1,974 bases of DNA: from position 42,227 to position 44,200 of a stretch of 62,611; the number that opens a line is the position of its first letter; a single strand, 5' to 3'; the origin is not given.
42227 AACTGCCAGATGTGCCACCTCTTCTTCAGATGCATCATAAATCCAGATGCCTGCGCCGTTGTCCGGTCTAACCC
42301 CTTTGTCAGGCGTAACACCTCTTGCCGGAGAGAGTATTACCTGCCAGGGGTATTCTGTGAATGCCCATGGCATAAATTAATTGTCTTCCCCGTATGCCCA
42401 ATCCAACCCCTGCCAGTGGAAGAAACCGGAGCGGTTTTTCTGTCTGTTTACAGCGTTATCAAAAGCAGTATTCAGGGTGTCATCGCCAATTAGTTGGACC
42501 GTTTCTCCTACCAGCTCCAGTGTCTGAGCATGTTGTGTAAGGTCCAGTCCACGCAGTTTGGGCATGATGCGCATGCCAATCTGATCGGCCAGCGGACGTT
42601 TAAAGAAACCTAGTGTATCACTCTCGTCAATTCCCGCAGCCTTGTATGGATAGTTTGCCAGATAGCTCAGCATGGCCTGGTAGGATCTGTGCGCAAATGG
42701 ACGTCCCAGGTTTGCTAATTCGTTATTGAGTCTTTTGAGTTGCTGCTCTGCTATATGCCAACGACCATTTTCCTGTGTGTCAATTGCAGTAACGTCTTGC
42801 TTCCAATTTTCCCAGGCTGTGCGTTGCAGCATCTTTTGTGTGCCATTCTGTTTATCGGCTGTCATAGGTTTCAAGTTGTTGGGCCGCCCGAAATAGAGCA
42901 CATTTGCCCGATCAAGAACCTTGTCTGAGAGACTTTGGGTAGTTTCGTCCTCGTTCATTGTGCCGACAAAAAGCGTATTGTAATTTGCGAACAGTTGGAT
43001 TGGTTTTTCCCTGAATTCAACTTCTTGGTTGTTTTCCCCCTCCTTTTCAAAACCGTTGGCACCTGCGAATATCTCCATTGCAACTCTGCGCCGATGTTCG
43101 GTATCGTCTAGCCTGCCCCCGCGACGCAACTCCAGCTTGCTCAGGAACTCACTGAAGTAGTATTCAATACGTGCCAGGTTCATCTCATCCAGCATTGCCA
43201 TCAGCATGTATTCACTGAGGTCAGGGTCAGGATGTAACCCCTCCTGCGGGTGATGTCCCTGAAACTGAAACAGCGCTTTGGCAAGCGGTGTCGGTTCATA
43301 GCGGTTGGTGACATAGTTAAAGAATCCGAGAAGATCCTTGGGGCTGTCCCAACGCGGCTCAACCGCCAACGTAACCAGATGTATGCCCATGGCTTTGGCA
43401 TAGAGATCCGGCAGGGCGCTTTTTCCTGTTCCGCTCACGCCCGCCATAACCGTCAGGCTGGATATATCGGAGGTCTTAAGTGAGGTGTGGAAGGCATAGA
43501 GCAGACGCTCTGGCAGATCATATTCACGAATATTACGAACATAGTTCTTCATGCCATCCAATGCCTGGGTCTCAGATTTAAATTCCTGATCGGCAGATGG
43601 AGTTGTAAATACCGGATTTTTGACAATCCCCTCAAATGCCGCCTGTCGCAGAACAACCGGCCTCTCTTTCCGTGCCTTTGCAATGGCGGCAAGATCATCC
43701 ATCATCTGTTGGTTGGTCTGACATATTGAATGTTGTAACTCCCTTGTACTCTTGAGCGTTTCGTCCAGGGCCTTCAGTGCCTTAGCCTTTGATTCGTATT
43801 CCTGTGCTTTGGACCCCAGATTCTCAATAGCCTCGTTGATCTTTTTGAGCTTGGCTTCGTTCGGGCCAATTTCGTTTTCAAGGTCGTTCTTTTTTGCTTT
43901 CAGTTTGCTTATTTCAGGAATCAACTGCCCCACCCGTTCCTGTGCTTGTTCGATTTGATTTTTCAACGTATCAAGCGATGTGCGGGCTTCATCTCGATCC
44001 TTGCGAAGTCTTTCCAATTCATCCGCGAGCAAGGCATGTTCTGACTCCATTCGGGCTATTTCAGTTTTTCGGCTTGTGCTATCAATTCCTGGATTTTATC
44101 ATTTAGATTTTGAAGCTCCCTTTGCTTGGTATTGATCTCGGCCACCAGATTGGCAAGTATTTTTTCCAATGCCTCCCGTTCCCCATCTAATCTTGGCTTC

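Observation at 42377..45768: Three consecutive coiled-coil proteins, two of them membrane-anchored, leading into the McrB-type AAA+ domain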

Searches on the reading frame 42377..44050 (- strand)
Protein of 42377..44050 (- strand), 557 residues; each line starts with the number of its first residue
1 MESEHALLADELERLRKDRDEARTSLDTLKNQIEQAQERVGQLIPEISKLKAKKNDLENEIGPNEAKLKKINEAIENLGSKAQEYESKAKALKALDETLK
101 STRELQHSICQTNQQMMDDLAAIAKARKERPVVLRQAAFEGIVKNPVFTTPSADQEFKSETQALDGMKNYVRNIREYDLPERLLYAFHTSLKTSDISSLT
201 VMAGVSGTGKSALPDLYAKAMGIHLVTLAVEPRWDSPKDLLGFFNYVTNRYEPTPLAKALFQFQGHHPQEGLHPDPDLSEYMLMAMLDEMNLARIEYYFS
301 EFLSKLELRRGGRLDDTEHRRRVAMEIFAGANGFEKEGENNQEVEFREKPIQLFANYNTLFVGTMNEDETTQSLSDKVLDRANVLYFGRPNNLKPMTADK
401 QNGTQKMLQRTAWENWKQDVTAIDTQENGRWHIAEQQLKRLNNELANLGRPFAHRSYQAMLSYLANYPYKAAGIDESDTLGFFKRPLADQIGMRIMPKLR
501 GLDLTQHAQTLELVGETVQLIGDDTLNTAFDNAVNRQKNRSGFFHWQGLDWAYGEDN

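Call 3: search_protein_families(library=pfam, proteins=[window:42377-44050:-], max_evalue=0.01)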
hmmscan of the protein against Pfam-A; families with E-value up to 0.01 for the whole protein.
window:42377-44050:- (557 aa): 10 families
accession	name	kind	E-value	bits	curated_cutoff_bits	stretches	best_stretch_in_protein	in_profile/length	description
PF25762.1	HAUS1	-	0.00043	20.6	40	1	12-121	109-218/236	HAUS augmin-like complex subunit 1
PF25541.1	TBCA_PH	-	0.00072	19.7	27.8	1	9-123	25-132/139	PH domain-containing proteins, TBCA domain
PF07728.20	AAA_5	-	0.0015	19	22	1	201-381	3-138/139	AAA domain (dynein-related subfamily)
PF24555.1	CC4_CEP85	-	0.0019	19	27.3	1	11-88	3-80/85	Centrosomal protein of 85 kDa-like, CC4 coiled-coil domain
PF02403.27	Seryl_tRNA_N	-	0.0021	18.7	28.2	1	6-78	25-100/108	Seryl-tRNA synthetase N-terminal domain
PF04012.17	PspA_IM30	-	0.0028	17.7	33.9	0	5-55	93-143/220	PspA/IM30 family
PF06419.17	COG6_N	-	0.0051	17.4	27.4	0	8-59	38-89/114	Conserved oligomeric complex COG6, N-terminal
PF16535.10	T3SSipB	-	0.0053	17.5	31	0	7-92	57-147/155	Type III cell invasion protein SipB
PF06103.16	DUF948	-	0.0088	16.6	37.2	1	23-84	25-86/89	Bacterial protein of unknown function (DUF948)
PF10473.14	CENP-F_leu_zip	-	0.0098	16.4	34.5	1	1-107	29-133/140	Leucine-rich repeats of kinetochore protein Cenp-F/LEK1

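Call 4: search_protein_families(library=padloc, proteins=[window:42377-44050:-], max_evalue=0.01)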
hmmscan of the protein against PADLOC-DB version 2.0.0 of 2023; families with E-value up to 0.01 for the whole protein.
window:42377-44050:- (557 aa): 19 families
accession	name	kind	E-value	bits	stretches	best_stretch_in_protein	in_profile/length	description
PDLC04547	PDC-M26A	-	7e-39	132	2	17-310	160-433/724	-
PDLC03863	LmuB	-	1.6e-06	25.2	1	10-119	220-329/610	-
PDLC02741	PbeC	-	5.6e-05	19.8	1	4-121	213-329/644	PbeC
PDLC00512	JetC1|JetC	-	8.2e-05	18.8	1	10-198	689-874/1123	DUF3584 domain; MukB-like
PDLC00516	JetC1|JetC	-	9.9e-05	18.6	1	3-116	260-379/1098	DUF3584 domain; MukB-like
PDLC03865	LmuB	-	0.00011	18.6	1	11-110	595-696/1007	-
PDLC00006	DruC1|DruC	-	0.00013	18.6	1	2-116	195-309/626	Unknown function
PDLC02735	PbeC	-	0.00051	16.9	1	23-118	392-490/652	PbeC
PDLC00580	JetC3|JetC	-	0.00056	16.3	1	7-119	260-373/1068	DUF3584 domain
PDLC03859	LmuB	-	0.0006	17.1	1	7-108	357-467/611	-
PDLC03860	LmuB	-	0.0011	15.6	1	9-128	198-315/565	-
PDLC00581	JetC3|JetC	-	0.002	14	1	10-133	513-634/1473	DUF3584 domain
PDLC00583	JetC3|JetC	-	0.0022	13.8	1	8-128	793-909/1471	DUF3584 domain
PDLC02714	PbeC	-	0.0042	14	1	10-119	396-506/651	PbeC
PDLC02743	PbeC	-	0.0043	13.7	1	3-119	388-505/622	PbeC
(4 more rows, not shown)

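Call 6: search_protein_families(library=ncbifam, proteins=[window:42377-44050:-], max_evalue=0.01)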
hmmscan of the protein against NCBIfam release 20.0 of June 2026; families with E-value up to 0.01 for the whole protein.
window:42377-44050:- (557 aa): 13 families
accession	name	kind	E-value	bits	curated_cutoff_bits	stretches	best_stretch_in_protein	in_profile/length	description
NF045487.1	ASRP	equivalog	1.5e-06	27.1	300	1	8-104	367-467/593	archaea-specific SMC-related protein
TIGR02168.1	SMC_prok_B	equivalog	1.1e-05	23.4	567.35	1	8-118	412-522/1181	chromosome segregation protein SMC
TIGR02169.1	SMC_prok_A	equivalog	5e-05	21.2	729.4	1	7-123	369-807/1165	chromosome segregation protein SMC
TIGR04523.1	Mplasa_alph_rch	subfamily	5.1e-05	21.4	270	1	10-126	482-597/745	helix-rich protein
NF053563.1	Rkd4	equivalog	7.2e-05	21.1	860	1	2-116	294-407/747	arcadin-4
NF041035.1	Rad50_Halo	equivalog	0.00057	18.4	1000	1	2-128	271-397/883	DNA double-strand break repair ATPase Rad50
NF047515.1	SpiroCoCo_C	equivalog_domain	0.00078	18.7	125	1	11-130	153-268/313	SpiroCoCo family coiled-coil protein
NF002572.0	PRK02224.1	equivalog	0.0015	16.9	1087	1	9-128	320-626/888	DNA double-strand break repair ATPase Rad50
TIGR04527.1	mycoplas_twoTM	subfamily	0.0023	17.7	125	1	21-116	37-137/248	MG_279/MG_280 family protein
NF049873.2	cytotoxin_MakE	exception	0.0024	16.9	360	1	21-146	84-208/352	alpha-pore-forming cytotoxin subunit MakE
NF038350.1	taxis_HmpF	equivalog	0.0028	16.1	200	1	11-125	142-250/553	pilus motility taxis protein HmpF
NF003034.1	PRK03918.1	equivalog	0.0031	15.6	700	1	9-125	206-318/878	DNA double-strand break repair ATPase Rad50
TIGR00833.1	actII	subfamily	0.0033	15.7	874.7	1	9-175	469-627/910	MMPL family RND transporter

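Call 17: find_homologous_proteins(query=window:42377-44050:-, max_evalue=0.00001)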
Query window:42377-44050:- (557 aa): 6361 proteins with E <= 0.00001 among 8000 candidates; the best 120 are listed.
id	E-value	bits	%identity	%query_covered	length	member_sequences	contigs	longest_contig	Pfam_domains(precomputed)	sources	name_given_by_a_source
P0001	0.0e+0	1256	100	100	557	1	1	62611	-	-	-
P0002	1.2e-294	996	81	100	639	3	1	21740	PF24161.2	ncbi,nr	ncbi:MAG: hypothetical protein M0P27_00540 [Bacteroidales bacterium]|nr:hypothetical protein [Bacter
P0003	5.3e-211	720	61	100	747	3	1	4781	PF23435.3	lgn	-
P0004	1.2e-198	679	58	100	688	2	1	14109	PF00170.27,PF24161.2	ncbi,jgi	jgi:hypothetical protein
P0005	4.4e-197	674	59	99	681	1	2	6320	-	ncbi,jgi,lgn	jgi:predicted nuclease with TOPRIM domain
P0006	1.7e-196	672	59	99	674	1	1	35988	-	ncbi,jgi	jgi:hypothetical protein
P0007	9.1e-195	666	58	99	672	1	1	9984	-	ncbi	-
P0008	3.2e-194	665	58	100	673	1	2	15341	-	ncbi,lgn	-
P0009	3.7e-192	658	59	99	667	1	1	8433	-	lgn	-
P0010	7.7e-190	650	58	99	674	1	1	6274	-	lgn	-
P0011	8.9e-190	650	58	99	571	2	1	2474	-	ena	-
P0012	2.7e-187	642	58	99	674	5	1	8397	-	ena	-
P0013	7.4e-171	588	53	98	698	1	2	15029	-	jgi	jgi:predicted nucleic acid-binding Zn-ribbon protein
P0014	5.8e-153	529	50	97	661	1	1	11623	-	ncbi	-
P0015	2.4e-152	526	49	98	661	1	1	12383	-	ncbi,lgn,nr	ncbi:MAG: hypothetical protein PHR35_08910 [Kiritimatiellae bacterium]|nr:hypothetical protein [Kiri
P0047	1.4e-137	478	48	97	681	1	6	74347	-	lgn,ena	-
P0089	7.5e-116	406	42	99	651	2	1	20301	PF24161.2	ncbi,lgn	-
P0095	8.6e-113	396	43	98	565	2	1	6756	PF19220.7,PF28019.1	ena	-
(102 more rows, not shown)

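Call 20: find_encoding_contigs(protein=P0002, flank=10000, max_places=3)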
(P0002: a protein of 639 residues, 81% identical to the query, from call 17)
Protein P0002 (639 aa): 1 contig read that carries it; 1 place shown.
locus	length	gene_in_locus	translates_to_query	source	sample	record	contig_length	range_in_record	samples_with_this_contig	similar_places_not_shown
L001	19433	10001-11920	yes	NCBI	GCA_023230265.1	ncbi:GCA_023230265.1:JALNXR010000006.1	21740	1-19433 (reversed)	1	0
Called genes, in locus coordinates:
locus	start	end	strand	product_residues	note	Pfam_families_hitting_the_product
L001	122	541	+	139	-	-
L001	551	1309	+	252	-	-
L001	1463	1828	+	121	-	-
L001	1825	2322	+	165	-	-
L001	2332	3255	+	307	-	-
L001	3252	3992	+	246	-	-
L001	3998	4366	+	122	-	-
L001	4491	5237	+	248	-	-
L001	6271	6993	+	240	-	PF22557:DuOB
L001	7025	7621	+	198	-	PF04343:DUF488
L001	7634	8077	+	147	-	PF04343:DUF488, PF22751:DUF488-N3a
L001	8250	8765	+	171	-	PF04480:DUF559, PF18741:MTES_1575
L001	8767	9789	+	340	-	-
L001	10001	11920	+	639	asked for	PF24161:CCDC39 (weak)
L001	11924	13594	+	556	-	PF09823:DUF2357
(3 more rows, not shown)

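Call 21: find_encoding_contigs(protein=P0006, flank=10000, max_places=3)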
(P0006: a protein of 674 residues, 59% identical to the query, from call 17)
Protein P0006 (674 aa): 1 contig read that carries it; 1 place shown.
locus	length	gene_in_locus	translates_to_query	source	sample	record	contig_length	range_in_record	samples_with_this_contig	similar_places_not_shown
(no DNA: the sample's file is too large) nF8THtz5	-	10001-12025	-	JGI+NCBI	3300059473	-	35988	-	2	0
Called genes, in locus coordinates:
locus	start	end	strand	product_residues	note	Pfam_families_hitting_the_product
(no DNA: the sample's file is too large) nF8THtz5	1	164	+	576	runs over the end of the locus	PF03235:GmrSD_N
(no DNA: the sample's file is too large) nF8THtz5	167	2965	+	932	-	PF04465:DUF499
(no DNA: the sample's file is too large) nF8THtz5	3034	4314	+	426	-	PF02463:SMC_N, PF13175:AAA_15, PF00005:ABC_tran (faint), PF13304:AAA_21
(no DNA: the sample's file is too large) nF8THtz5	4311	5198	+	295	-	PF14491:DUF4435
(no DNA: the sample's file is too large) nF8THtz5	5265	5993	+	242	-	PF17746:SfsA_N, PF03749:SfsA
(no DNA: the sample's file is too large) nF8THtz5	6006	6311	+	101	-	-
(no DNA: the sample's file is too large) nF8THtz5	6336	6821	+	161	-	PF00782:DSPc (weak), PF22741:PTP-NADK (weak)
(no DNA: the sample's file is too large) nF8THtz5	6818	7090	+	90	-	-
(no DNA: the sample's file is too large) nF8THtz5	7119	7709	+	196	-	PF02732:ERCC4 (weak)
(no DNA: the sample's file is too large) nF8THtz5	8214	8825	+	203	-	PF04480:DUF559 (weak), PF18741:MTES_1575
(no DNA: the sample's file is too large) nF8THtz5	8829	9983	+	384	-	-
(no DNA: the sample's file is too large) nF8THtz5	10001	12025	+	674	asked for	-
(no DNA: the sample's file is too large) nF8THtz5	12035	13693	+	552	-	PF09823:DUF2357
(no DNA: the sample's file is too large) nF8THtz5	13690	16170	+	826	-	-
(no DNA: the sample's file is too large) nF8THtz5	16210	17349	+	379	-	PF08238:Sel1, PF13424:TPR_12, PF24885:TPR_NPHP3, PF13374:TPR_10 (weak)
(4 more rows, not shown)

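Call 23: find_encoding_contigs(protein=P0047, flank=10000, max_places=2)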
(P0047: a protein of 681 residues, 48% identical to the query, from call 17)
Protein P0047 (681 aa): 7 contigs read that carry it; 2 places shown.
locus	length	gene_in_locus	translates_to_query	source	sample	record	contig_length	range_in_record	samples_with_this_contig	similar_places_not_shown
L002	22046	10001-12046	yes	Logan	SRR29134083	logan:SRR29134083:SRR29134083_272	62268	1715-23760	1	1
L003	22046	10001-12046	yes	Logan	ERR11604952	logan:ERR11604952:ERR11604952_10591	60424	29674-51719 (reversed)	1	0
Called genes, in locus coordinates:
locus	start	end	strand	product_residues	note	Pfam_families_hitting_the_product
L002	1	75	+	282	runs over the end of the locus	PF03747:ADP_ribosyl_GH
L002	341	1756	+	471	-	PF07728:AAA_5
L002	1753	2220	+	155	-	-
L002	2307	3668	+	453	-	-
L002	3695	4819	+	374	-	PF00438:S-AdoMet_synt_N, PF02773:S-AdoMet_synt_C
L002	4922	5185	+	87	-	PF13443:HTH_26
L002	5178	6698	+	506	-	PF12161:HsdM_N, PF02384:N6_Mtase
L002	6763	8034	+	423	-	PF01420:Methylase_S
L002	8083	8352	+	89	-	PF06961:DUF1294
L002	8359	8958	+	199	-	PF04480:DUF559 (weak), PF18741:MTES_1575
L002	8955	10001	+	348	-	-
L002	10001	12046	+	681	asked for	-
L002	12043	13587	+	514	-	PF09823:DUF2357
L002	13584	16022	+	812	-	-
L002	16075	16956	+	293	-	-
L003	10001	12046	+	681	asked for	-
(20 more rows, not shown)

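Call 24: find_encoding_contigs(protein=P0089, flank=10000, max_places=2)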
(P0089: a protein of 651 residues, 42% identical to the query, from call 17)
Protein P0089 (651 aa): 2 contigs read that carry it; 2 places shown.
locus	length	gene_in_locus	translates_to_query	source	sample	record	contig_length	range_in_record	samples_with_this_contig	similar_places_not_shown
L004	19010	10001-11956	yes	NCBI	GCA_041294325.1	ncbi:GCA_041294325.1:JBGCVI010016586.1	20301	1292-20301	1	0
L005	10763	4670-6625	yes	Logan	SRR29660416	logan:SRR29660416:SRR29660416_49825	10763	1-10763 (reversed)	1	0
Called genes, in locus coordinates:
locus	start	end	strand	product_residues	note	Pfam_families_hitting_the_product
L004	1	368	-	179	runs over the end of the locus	PF01872:RibD_C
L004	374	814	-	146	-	PF07366:SnoaL, PF12680:SnoaL_2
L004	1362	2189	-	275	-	PF11185:DUF2971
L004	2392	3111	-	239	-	PF09509:Hypoth_Ymh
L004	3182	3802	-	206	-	PF03167:UDG (weak)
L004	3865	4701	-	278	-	-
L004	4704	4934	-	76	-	-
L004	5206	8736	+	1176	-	PF01637:ATPase_2 (weak), PF13086:AAA_11, PF13245:AAA_19 (weak), PF13604:AAA_30 (weak), PF13086:AAA_11 (weak), PF13087:AAA_12, PF18741:MTES_1575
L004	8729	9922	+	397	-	PF28422:CCDC89 (faint), PF24161:CCDC39 (weak)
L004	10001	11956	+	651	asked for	PF24161:CCDC39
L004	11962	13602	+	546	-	PF09823:DUF2357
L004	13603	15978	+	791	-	-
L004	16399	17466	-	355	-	PF13174:TPR_6 (faint), PF07719:TPR_2 (faint), PF13414:TPR_11 (faint)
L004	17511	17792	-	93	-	-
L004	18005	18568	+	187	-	PF00239:Resolvase, PF13309:HTH_22 (faint), PF02796:HTH_7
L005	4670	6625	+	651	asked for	PF24161:CCDC39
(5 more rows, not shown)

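Call 31: find_related_loci(query=A1, collection=genome_contigs, flank=10000)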
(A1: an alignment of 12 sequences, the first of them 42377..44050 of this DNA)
Query A1 (557 aa) in genome_contigs; peptide patterns used: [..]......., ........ (x = any residue, [..] = any of these).
599 stretches matched a pattern (row limit reached: there are more); 548 encode a relative of the query (tblastn E <= 1e-3); the best 80 are kept; 80 distinct loci.
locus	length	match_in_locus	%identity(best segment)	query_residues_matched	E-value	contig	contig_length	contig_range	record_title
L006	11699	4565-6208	48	1-551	1e-146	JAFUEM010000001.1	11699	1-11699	MAG: Kiritimatiellae bacterium isolate RGIG4421 Roe_deer_Omasum-3__c2, whole genome shotgun sequence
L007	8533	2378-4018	48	1-551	3e-145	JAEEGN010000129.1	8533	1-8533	MAG: Selenomonadaceae bacterium isolate Tb.RUG.10 k141_5494319_flag=0_multi=10.9909_len=8533, whole genome shotgun seque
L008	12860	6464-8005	42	8-551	8e-118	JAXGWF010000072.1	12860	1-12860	MAG: Geobacteraceae bacterium isolate AnMBR.bin460 bin460_72, whole genome shotgun sequence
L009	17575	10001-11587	41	21-551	2e-115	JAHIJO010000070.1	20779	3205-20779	MAG: Verrucomicrobia bacterium isolate KR13_Ju.mb.40 KR13_Ju.mb.40_k141_79335, whole genome shotgun sequence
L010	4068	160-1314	48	138-551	3e-113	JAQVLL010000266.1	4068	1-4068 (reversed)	MAG: Smithellaceae bacterium isolate STF1_109 NODE_95459_length_4068_cov_2.782543_Sandtown_F1, whole genome shotgun sequ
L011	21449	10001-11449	40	30-551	3e-104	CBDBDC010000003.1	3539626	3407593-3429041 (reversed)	MAG: Candidatus Synoicihabitans sp. isolate 13c742c4-8103-4e66-a78a-d1520a9a6d96 genome assembly, contig: contig_3, whol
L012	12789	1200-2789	36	10-550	5e-99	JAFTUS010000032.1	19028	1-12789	MAG: Lentisphaeria bacterium isolate RGIG4167 Roe_deer_Colon-2__c90790, whole genome shotgun sequence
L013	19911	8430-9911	39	43-550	1e-97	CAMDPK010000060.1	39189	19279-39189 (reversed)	MAG: Candidatus Kuenenia stuttgartiensis isolate TH-11nov19-81 genome assembly, contig: TH-11nov19-C2295, whole genome s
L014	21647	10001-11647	37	2-550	2e-95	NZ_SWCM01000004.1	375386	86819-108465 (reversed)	Desulfopila sp. IMCC35006 NODE_4_length_375386_cov_107.793007, whole genome shotgun sequence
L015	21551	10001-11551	37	20-550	6e-95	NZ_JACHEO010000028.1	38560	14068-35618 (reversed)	Desulfoprunum benzoelyticum strain DSM 28570 Ga0415323_28, whole genome shotgun sequence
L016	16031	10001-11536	37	29-549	9e-95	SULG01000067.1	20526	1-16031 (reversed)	MAG: Candidatus Jettenia ecosi isolate J2 contig00194, whole genome shotgun sequence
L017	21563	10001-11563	36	16-550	2e-94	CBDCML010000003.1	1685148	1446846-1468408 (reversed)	MAG: Opitutales bacterium isolate e0fc1690-48a8-4d2d-90c6-43be15898d10 genome assembly, contig: contig_3, whole genome s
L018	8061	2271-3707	38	11-549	4e-93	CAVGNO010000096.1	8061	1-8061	Blautia faecis isolate H07647-L1_cleanbin_000043 genome assembly, contig: Spades_H07647-L1_contig_6901, whole genome sho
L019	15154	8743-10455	36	12-550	8e-92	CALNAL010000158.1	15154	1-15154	MAG TPA_asm: uncultured Acetobacteraceae bacterium isolate ERR4757829_bin.31_CONCOCT_v1.1_MAG genome assembly, contig: E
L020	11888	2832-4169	37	11-551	4e-92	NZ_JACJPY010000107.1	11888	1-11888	Pseudanabaena cinerea FACHB-1277 contig107, whole genome shotgun sequence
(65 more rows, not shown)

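Call 45: search_solved_structures(query=A1, max_evalue=0.01)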
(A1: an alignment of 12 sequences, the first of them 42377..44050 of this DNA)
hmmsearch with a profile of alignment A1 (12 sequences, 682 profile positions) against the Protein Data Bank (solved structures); distinct sequences matched with E-value up to 0.01: 115 (the best 60 are shown).
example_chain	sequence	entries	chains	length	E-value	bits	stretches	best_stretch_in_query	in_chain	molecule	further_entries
6ysy_A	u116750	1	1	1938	2.4e-09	39.4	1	38-265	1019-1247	Myosin-4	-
3jbh_A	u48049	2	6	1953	2.4e-09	39.4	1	22-263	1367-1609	MYOSIN 2 HEAVY CHAIN STRIATED MUSCLE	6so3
9fu2_A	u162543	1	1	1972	4.8e-09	38.4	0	48-261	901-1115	Myosin-11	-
9syu_A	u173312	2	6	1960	2.5e-08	36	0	82-259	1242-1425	Isoform 1 of Myosin-9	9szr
9n9g_1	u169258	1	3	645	2.9e-08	35.8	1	64-239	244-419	Kinetochore protein NDC80 homolog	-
8u95_A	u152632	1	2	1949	8.7e-08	34.3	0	97-267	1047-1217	Myosin heavy chain, isoform U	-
6xe9_A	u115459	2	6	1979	2.1e-07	33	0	46-268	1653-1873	Myosin II heavy chain (smooth muscle) | Myosin heavy chain 11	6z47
7kog_B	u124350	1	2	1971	4e-07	32.1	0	97-267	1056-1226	Myosin heavy chain isoform Mhc_X1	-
9fqr_Iw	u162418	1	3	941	4.3e-07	32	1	77-290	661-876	Coiled-coil domain-containing protein 39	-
7mf3_A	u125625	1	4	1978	5.6e-07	31.6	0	49-268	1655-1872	Myosin-11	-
8i4x_B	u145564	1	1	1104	2.1e-06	29.7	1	39-270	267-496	Structural maintenance of chromosomes protein 6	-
7tve_D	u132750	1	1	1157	2.1e-06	29.7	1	39-269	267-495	Structural maintenance of chromosomes protein 6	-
5tby_A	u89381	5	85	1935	2.5e-06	29.5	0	59-274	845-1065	Myosin-7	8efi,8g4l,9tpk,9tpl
9tpj_A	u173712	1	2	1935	2.5e-06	29.5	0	59-274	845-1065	Myosin-7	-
8enc_M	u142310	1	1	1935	2.5e-06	29.4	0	59-274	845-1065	Myosin-7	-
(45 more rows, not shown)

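Call 74: find_encoding_contigs(protein=window:42377-44050:-, flank=1000, max_places=3)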
Protein window:42377-44050:- (557 aa): 4 contigs read that carry it; 1 place shown.
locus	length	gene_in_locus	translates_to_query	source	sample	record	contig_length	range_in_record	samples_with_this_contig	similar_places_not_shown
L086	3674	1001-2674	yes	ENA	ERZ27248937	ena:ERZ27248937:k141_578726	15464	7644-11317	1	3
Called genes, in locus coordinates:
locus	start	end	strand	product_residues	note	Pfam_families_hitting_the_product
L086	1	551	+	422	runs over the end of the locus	PF24161:CCDC39 (faint)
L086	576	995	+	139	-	-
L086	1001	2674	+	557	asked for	-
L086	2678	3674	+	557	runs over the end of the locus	PF09823:DUF2357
